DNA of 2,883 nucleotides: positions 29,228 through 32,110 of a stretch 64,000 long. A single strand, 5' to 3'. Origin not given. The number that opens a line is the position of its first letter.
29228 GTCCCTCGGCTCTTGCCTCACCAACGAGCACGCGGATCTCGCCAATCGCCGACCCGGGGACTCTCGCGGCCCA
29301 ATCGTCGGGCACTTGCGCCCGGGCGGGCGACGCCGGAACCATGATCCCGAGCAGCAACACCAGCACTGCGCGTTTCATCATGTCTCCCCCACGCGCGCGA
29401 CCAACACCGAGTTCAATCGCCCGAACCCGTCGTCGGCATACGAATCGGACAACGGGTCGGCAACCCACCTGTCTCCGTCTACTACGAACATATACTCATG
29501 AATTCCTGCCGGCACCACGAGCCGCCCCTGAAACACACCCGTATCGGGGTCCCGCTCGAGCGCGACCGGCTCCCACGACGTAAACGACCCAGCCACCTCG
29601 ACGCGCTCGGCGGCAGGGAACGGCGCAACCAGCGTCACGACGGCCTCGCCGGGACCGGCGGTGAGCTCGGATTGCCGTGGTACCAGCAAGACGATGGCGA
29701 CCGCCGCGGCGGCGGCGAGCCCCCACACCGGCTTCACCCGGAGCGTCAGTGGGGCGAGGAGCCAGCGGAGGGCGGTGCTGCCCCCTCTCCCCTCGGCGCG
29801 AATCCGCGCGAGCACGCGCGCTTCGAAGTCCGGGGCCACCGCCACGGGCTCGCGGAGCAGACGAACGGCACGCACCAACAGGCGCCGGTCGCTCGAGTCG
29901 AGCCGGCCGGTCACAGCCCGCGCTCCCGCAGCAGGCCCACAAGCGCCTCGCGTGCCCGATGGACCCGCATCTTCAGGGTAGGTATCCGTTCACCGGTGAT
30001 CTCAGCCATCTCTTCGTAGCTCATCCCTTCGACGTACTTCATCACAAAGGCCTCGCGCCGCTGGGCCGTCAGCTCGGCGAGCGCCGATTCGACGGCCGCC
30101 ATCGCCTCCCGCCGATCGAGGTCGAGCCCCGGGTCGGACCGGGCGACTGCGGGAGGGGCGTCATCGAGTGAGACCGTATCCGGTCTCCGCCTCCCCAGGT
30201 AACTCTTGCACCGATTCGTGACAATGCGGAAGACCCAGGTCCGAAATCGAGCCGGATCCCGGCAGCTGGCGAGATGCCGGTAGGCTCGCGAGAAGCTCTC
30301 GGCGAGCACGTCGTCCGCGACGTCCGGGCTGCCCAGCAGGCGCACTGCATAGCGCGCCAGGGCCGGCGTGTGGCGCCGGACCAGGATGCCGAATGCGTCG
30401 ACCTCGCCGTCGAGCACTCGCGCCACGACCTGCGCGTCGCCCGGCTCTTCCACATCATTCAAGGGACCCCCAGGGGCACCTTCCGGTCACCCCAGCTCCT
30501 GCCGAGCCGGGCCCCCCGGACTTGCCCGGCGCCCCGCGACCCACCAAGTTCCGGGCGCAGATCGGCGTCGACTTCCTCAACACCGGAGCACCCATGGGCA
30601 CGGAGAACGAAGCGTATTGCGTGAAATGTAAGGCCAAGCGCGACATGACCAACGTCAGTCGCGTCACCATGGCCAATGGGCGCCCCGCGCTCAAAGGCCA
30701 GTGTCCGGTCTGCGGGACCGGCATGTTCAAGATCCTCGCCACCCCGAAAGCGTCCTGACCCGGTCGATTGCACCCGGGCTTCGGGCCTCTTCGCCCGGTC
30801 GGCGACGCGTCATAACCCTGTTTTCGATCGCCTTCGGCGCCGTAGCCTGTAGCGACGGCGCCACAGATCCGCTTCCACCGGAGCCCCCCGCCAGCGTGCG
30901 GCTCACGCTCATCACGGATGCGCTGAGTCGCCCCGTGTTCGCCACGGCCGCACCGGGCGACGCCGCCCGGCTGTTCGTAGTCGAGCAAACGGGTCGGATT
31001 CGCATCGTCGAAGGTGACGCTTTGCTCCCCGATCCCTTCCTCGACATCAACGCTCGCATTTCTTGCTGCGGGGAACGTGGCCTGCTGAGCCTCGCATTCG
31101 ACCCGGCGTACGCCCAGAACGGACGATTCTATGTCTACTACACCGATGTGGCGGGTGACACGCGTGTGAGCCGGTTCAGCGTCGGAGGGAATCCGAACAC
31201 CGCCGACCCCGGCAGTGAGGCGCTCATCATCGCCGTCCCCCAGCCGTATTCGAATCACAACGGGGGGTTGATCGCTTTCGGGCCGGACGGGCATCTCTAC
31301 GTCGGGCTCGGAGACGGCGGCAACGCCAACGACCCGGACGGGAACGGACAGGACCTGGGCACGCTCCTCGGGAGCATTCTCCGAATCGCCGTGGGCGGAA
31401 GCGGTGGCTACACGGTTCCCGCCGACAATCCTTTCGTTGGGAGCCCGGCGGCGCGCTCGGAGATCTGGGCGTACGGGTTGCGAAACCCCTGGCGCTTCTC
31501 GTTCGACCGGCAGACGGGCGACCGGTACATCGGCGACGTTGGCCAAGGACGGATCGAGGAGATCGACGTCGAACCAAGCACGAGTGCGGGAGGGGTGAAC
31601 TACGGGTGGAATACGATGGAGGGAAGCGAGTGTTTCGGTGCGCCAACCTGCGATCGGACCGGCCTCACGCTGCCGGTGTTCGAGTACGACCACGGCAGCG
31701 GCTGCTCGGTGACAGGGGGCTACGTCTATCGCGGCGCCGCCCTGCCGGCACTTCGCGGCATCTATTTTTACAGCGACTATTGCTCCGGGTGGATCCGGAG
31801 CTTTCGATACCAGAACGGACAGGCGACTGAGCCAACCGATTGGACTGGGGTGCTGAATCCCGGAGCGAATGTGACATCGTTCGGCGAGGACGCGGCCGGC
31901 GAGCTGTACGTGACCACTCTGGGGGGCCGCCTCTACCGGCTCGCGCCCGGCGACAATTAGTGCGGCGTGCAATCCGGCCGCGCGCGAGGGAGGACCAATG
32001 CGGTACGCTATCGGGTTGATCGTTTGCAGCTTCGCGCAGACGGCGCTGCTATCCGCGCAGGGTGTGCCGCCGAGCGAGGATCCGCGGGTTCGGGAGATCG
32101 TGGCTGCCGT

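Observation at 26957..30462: ECF sigma operon with two CBM48/AMPK-beta-like carbohydrate-binding modules and a pair of paralogous secreted helical proteins: candidate undescribed envelope sensing system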

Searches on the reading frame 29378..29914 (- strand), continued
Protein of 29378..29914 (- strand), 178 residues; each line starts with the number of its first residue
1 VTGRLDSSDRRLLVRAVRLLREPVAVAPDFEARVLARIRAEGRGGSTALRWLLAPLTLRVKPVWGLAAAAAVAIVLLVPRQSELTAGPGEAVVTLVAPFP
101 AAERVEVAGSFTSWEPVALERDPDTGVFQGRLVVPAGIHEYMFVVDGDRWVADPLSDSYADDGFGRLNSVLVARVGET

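Call 38: search_solved_structures(query=A1, max_evalue=0.01, show_alignments=3)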
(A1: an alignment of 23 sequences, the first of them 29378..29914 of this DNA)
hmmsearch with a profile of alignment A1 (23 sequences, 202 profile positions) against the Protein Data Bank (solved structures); distinct sequences matched with E-value up to 0.01: 17.
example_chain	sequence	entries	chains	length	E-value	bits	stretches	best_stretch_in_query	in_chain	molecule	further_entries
2f15_A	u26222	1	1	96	2e-08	37.2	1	123-199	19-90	5'-AMP-activated protein kinase, beta-2 subunit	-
2lu3_A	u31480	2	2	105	2.2e-08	37.1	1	123-199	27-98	5'-AMP-activated protein kinase subunit beta-2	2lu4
4y0g_A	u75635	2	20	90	5.7e-08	35.7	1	123-195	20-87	5'-AMP-activated protein kinase subunit beta-2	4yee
7jhg_B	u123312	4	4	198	1.3e-07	34.5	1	123-199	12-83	5'-AMP-activated protein kinase subunit beta-2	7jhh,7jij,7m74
4rer_B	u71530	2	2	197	1.3e-07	34.5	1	123-199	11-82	5'-AMP-activated protein kinase subunit beta-2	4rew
6b2e_B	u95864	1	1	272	1.8e-07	34.1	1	123-199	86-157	5'-AMP-activated protein kinase subunit beta-2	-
1z0m_A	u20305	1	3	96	2.3e-07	33.7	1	123-199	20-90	5'-AMP-activated protein kinase, beta-1 subunit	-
5ot1_A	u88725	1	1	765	2.5e-07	33.6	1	124-198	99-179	Pullulanase type II, GH13 family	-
4qfg_B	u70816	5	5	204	5.2e-07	32.5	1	123-199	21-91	5'-AMP-activated protein kinase subunit beta-1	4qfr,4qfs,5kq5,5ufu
4yef_A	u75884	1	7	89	5.8e-07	32.4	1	123-195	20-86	5'-AMP-activated protein kinase subunit beta-1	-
1z0n_A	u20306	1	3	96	6.2e-07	32.3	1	123-199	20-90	5'-AMP-activated protein kinase, beta-1 subunit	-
5t5t_B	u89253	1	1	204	6.7e-07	32.2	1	123-199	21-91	5'-AMP-activated protein kinase subunit beta-1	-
6c9f_B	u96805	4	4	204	6.8e-07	32.2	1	123-199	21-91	5'-AMP-activated protein kinase subunit beta-1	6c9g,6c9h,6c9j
6e4t_B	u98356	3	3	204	1.4e-06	31.2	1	123-199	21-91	5'-AMP-activated protein kinase subunit beta-1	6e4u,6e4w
2qlv_B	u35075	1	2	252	2.3e-06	30.5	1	124-179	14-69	Protein SIP2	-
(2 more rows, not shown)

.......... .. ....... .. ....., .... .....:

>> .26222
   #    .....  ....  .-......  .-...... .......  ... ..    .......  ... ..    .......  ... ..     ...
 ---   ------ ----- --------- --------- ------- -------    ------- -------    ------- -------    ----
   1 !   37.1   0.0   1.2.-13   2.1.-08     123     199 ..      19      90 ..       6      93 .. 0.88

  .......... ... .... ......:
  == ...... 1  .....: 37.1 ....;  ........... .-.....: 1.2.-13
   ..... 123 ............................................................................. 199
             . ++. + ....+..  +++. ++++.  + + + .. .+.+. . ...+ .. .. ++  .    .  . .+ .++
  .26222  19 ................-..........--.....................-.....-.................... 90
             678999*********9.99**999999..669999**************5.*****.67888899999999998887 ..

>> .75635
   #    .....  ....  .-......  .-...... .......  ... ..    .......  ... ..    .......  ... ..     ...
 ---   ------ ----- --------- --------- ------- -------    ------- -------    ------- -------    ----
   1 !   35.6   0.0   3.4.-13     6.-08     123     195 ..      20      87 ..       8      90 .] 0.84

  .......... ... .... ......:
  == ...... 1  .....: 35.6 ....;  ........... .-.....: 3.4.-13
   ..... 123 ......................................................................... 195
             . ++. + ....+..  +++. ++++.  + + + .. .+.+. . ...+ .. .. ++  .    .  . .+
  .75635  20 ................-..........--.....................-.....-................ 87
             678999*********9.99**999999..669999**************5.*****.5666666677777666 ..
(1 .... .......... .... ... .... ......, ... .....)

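Call 39: search_protein_families(library=pfam, alignment_id=A1, max_evalue=5)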
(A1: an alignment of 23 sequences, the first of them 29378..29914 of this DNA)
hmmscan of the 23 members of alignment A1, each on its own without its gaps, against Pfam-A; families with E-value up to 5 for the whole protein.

A. member 1, window:29378-29914:- (178 aa): 2 families
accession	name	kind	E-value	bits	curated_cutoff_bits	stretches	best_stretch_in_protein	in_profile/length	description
PF16561.11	AMPK1_CBM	-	2.2e-09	37.8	26.8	1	102-171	11-77/85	Glycogen recognition site of AMP-activated protein kinase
PF02922.24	CBM_48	-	0.0084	16.9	22.4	1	100-154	20-81/83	Carbohydrate-binding module 48 (Isoamylase N-terminal domain)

B. families by the number of members that match (of 23 scanned): 11 families
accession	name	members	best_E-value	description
PF16561.11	AMPK1_CBM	23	5.2e-11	Glycogen recognition site of AMP-activated protein kinase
PF02922.24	CBM_48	22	3.5e-08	Carbohydrate-binding module 48 (Isoamylase N-terminal domain)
PF22058.2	X25_BaPul_like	16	0.016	Pullulanase X25 domain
PF24435.1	RRM_NFXL1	3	0.11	NFXL1 RRM-like domain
PF22019.2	GlgB_N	2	0.21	alpha-1,4-glucan branching enzyme GlgB, N-terminal domain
PF10039.14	DUF2275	1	0.0086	Predicted integral membrane protein (DUF2275)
PF20467.3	MmeI_C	1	0.026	MmeI, C-terminal domain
PF12482.14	DUF3701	1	0.053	Phage integrase protein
PF06055.17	ExoD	1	0.066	Exopolysaccharide synthesis, ExoD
PF25679.1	DUF7947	1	0.12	Family of unknown function (DUF7947)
PF11078.13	Optomotor-blind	1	0.4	Optomotor-blind protein N-terminal region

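Call 43: search_protein_families(library=ncbifam, alignment_id=A1, max_evalue=1)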
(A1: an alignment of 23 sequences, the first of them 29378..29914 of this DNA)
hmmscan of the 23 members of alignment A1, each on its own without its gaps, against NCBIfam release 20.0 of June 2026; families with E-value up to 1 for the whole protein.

A. member 1, window:29378-29914:- (178 aa): 2 families
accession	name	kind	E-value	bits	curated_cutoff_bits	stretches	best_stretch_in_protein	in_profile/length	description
NF052375.1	antisigma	equivalog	0.0028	17.7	100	1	23-80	47-103/217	anti-sigma factor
NF008967.0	PRK12313.1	equivalog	0.13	10.6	577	1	99-147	46-95/633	1,4-alpha-glucan branching protein GlgB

B. families by the number of members that match (of 23 scanned): 14 families
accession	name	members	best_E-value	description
NF008967.0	PRK12313.1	23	1.8e-06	1,4-alpha-glucan branching protein GlgB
NF052375.1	antisigma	20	7.5e-10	anti-sigma factor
NF003811.1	PRK05402.1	19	1.3e-05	1,4-alpha-glucan branching protein GlgB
TIGR01515.1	branching_enzym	19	0.00059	1,4-alpha-glucan branching enzyme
NF011294.0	PRK14706.1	13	0.00039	1,4-alpha-glucan branching enzyme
NF010501.0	PRK13920.1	2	0.013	putative anti-sigmaE protein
TIGR02402.1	trehalose_TreZ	2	0.14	malto-oligosyltrehalose trehalohydrolase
NF038083.1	CU044_5270_fam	2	0.34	CU044_5270 family protein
NF009221.0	PRK12568.1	1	0.00085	1,4-alpha-glucan branching enzyme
NF041944.1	Xylase_Ferestase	1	0.0033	bifunctional endo-1,4-beta-xylanase/feruloyl esterase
NF005907.0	PRK07883.1-5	1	0.016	DEDD exonuclease domain-containing protein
NF009611.0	PRK13108.1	1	0.026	prolipoprotein diacylglyceryl transferase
TIGR01789.1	lycopene_cycl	1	0.076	lycopene beta-cyclase CrtY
NF006344.0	PRK08571.1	1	0.15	50S ribosomal protein L14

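Call 68: search_protein_families(library=ncbifam, proteins=[P0009, P0058, P0087, P0038, P0016], max_evalue=0.01)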
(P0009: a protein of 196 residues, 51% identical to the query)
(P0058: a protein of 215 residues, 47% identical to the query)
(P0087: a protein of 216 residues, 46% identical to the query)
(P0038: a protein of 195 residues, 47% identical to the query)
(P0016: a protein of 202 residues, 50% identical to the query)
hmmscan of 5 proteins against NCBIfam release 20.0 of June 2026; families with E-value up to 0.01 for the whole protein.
P0009 (196 aa): 5 families
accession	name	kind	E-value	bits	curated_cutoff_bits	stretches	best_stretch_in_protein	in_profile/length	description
NF052375.1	antisigma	equivalog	7.5e-10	39.2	100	1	7-124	17-131/217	anti-sigma factor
NF008967.0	PRK12313.1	equivalog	2.8e-06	26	577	1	110-166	40-95/633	1,4-alpha-glucan branching protein GlgB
NF003811.1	PRK05402.1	equivalog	2.4e-05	23.1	741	1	110-166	31-87/619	1,4-alpha-glucan branching protein GlgB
TIGR01515.1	branching_enzym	equivalog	0.0027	16.4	463.95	1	111-151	31-71/607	1,4-alpha-glucan branching enzyme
NF011294.0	PRK14706.1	equivalog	0.0092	14.3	1284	0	102-164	36-96/642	1,4-alpha-glucan branching enzyme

P0058 (215 aa): 4 families
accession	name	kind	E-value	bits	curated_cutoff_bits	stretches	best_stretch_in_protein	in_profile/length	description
NF052375.1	antisigma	equivalog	3.1e-06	27.3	100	1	11-151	18-143/217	anti-sigma factor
NF008967.0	PRK12313.1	equivalog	4.7e-05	21.9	577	1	125-179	42-95/633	1,4-alpha-glucan branching protein GlgB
NF003811.1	PRK05402.1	equivalog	0.00031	19.4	741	1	124-178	32-86/619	1,4-alpha-glucan branching protein GlgB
TIGR01515.1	branching_enzym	equivalog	0.0074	14.9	463.95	1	124-161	31-68/607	1,4-alpha-glucan branching enzyme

P0087 (216 aa): 4 families
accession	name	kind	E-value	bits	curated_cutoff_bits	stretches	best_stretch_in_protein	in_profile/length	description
NF008967.0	PRK12313.1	equivalog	3.2e-05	22.5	577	1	127-181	41-94/633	1,4-alpha-glucan branching protein GlgB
NF003811.1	PRK05402.1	equivalog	5e-05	22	741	1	126-179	31-84/619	1,4-alpha-glucan branching protein GlgB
TIGR01515.1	branching_enzym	equivalog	0.0023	16.6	463.95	1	127-170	31-72/607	1,4-alpha-glucan branching enzyme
NF052375.1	antisigma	equivalog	0.0068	16.4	100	0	17-111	20-101/217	anti-sigma factor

P0038 (195 aa): 3 families
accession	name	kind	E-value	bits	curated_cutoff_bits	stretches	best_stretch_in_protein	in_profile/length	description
NF052375.1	antisigma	equivalog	0.00015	21.8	100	1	22-100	26-103/217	anti-sigma factor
NF008967.0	PRK12313.1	equivalog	0.0003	19.3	577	1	113-168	41-95/633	1,4-alpha-glucan branching protein GlgB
NF003811.1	PRK05402.1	equivalog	0.0057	15.2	741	1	111-166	30-85/619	1,4-alpha-glucan branching protein GlgB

P0016 (202 aa): 5 families
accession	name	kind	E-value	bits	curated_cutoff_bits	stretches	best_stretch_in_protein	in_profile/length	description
NF003811.1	PRK05402.1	equivalog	1.4e-05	23.9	741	1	116-172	32-88/619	1,4-alpha-glucan branching protein GlgB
NF008967.0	PRK12313.1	equivalog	1.4e-05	23.7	577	1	113-171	38-95/633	1,4-alpha-glucan branching protein GlgB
NF011294.0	PRK14706.1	equivalog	0.00039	18.8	1284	1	116-171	44-98/642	1,4-alpha-glucan branching enzyme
TIGR01515.1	branching_enzym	equivalog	0.00059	18.5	463.95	1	110-157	25-72/607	1,4-alpha-glucan branching enzyme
NF009221.0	PRK12568.1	equivalog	0.00085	17.5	1270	1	105-167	146-206/745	1,4-alpha-glucan branching enzyme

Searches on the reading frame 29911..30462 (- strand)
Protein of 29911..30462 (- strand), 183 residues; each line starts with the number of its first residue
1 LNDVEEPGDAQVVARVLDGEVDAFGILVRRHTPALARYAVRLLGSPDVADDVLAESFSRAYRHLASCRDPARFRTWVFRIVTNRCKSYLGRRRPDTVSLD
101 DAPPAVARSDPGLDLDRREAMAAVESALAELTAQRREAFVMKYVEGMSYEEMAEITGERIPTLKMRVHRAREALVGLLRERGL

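Call 3: search_protein_families(library=pfam, proteins=[window:29911-30462:-], max_evalue=1)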
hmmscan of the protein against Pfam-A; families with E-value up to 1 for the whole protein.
window:29911-30462:- (183 aa): 8 families
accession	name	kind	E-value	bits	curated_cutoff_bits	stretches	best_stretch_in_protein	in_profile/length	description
PF08281.18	Sigma70_r4_2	-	7.6e-16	57.9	25.7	1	123-174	3-54/54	Sigma-70, region 4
PF04542.20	Sigma70_r2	-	8.2e-16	58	24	1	27-93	1-69/71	Sigma-70 region 2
PF22029.2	PhyR_sigma2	-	2.2e-05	24.8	27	1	29-81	2-54/55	Sigma2 domain of PhyR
PF04545.22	Sigma70_r4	-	0.0001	22.1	24.1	1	127-174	1-48/50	Sigma-70, region 4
PF22233.2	PhyR_sigma-like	-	0.0065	16.7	27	1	128-156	1-29/50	Response regulator PhyR, sigma-like domain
PF13542.12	HTH_Tnp_ISL3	-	0.11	12.5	27.4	0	29-45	10-26/51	Helix-turn-helix domain of transposase family ISL3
PF20361.3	DUF6656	-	0.15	12.1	27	0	134-168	18-52/182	Family of unknown function (DUF6656)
PF12915.13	DUF3833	-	0.24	11.4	25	1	11-58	22-69/163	Protein of unknown function (DUF3833)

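Call 5: search_protein_families(library=ncbifam, proteins=[window:29911-30462:-], max_evalue=1)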
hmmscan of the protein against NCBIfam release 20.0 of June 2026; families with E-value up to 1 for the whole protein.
window:29911-30462:- (183 aa): 99 families (the best 25 are shown)
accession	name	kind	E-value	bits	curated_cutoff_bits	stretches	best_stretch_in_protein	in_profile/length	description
NF004113.0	PRK05602.1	equivalog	4.9e-32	111.3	208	1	5-180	28-203/211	RNA polymerase sigma factor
NF008888.0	PRK11922.1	equivalog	4.6e-30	105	204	1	5-175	13-193/231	RNA polymerase sigma factor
NF009166.1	PRK12513.1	equivalog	2.2e-27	96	206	1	4-180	4-188/193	RNA polymerase sigma factor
NF007225.0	PRK09643.1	equivalog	3.9e-27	95.3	190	1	3-179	8-183/204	RNA polymerase sigma factor SigM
TIGR02939.1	RpoE_Sigma70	equivalog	5.7e-27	95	236.15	1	6-177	4-185/190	RNA polymerase sigma factor RpoE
NF007223.0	PRK09641.1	equivalog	1.3e-25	90.3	209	1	11-179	7-185/187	RNA polymerase sigma factor SigW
TIGR02983.1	SigE-fam_strep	subfamily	2.7e-25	89.2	141.55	1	20-179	4-159/162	SigE family RNA polymerase sigma factor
TIGR02937.1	sigma70-ECF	superfamily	3.9e-24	85.1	42.9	1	23-174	2-161/165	sigma-70 family RNA polymerase sigma factor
NF009190.0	PRK12538.1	equivalog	6.8e-23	81.6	303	1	9-180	50-221/233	RNA polymerase sigma factor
TIGR02989.1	Sig-70_gvs1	subfamily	3.3e-22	79.1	124.55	1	23-174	2-154/158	RNA polymerase sigma-70 factor, Rhodopirellula/Verrucomicrobium family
TIGR02948.1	SigW_bacill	equivalog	1.2e-21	77.7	243.1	1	11-179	7-185/187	RNA polymerase sigma factor SigW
NF007216.0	PRK09638.1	equivalog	1.5e-21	77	194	1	8-176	4-172/180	RNA polymerase sigma factor SigY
NF009176.0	PRK12524.1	equivalog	2.2e-21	76.6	264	1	4-178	8-184/196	RNA polymerase sigma factor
TIGR02985.1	Sig70_bacteroi1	subfamily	1e-20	74.5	126.4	1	23-174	2-158/162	RNA polymerase sigma-70 factor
NF007229.0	PRK09647.1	equivalog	1e-20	74.1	265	1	19-180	41-204/220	RNA polymerase sigma factor SigE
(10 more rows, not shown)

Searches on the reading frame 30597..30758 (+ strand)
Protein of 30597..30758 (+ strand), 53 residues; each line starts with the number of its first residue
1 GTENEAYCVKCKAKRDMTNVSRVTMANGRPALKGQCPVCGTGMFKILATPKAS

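Call 54: search_protein_families(library=pfam, proteins=[window:30597-30758:+], max_evalue=0.01)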
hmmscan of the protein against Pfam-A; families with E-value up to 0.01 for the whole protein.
window:30597-30758:+ (53 aa): 1 family
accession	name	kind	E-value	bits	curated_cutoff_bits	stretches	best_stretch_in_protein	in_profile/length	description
PF18930.5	DUF5679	-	1.8e-18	66.8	27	1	7-46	1-40/40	Domain of unknown function (DUF5679)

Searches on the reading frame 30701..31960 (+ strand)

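Call 54: search_protein_families(library=pfam, proteins=[window:30701-31960:+], max_evalue=0.01)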
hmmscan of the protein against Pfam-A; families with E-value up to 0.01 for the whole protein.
window:30701-31960:+ (419 aa): 2 families
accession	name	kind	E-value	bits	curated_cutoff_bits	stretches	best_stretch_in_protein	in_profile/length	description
PF07995.17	GSDH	-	6.7e-41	141.1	25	1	86-407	11-324/332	Glucose / Sorbosone dehydrogenase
PF20067.5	SSL_N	-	0.00025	21.3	18.9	0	397-414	29-46/46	Strictosidine synthase-like, N-terminal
